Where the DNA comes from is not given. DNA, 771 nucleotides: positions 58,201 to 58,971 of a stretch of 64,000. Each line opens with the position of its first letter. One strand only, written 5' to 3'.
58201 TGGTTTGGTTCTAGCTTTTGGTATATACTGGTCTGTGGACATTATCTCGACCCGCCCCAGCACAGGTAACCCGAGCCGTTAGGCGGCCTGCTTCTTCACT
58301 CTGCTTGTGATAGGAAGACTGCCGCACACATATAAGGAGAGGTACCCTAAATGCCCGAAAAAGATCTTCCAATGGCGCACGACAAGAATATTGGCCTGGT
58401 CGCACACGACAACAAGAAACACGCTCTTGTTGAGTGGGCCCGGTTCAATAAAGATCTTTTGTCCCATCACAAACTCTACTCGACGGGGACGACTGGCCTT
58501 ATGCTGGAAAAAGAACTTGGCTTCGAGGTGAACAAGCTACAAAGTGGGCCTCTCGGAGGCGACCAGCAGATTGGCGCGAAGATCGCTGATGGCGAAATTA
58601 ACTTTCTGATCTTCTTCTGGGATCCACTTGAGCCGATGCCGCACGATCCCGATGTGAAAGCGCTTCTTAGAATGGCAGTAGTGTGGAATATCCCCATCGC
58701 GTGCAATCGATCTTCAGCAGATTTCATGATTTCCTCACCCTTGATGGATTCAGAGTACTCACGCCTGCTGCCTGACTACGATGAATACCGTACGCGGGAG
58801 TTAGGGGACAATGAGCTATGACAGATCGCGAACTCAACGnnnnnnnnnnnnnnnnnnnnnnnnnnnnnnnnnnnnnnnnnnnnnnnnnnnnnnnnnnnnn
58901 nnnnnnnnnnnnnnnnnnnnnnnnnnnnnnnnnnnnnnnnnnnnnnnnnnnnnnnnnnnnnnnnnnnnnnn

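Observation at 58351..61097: Tightly coupled mgsA, radical-SAM, HemN-like radical-SAM operon of unknown function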

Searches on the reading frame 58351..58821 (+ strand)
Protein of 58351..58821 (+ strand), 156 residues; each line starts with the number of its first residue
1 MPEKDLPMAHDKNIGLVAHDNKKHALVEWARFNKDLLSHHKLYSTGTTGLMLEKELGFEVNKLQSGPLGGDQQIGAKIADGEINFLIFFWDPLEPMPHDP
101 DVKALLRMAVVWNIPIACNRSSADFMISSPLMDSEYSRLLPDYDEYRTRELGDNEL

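Call 3: search_protein_families(library=pfam, proteins=[window:58351-58821:+], max_evalue=0.01)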
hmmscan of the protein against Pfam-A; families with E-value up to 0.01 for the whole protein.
window:58351-58821:+ (156 aa): 1 family
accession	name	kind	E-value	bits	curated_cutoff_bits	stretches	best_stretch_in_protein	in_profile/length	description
PF02142.27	MGS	-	5e-19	68.7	24.1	1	26-117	2-93/94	MGS-like domain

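Call 4: search_protein_families(library=ncbifam, proteins=[window:58351-58821:+], max_evalue=0.01)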
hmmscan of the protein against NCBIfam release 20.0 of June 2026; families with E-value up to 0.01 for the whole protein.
window:58351-58821:+ (156 aa): 2 families
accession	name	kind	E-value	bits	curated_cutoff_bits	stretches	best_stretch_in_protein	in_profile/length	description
NF003559.0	PRK05234.1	equivalog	3e-65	218.4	84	1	8-149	2-143/145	methylglyoxal synthase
TIGR00160.1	MGSA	equivalog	5.1e-55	185.4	146.9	1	11-150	2-141/143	methylglyoxal synthase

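Call 85: find_related_loci(query=window:58351-58821:+, collection=metagenome_contigs, flank=6000)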
Query window:58351-58821:+ (156 aa) in metagenome_contigs; peptide patterns used: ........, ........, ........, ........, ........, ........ (x = any residue, [..] = any of these).
600 stretches matched a pattern (row limit reached: there are more); 588 encode a relative of the query (tblastn E <= 1e-3); the best 80 are kept; 80 distinct loci.
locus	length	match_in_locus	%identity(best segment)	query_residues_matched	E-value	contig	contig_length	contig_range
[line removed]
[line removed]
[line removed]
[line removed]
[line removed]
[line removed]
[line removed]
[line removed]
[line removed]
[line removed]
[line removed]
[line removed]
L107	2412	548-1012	77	1-155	5e-85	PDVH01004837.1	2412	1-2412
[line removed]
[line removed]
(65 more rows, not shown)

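Call 100: search_protein_families(library=padloc, proteins=[window:58351-58821:+], max_evalue=0.01)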
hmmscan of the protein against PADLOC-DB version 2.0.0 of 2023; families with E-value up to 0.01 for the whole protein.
window:58351-58821:+ (156 aa): 0 families
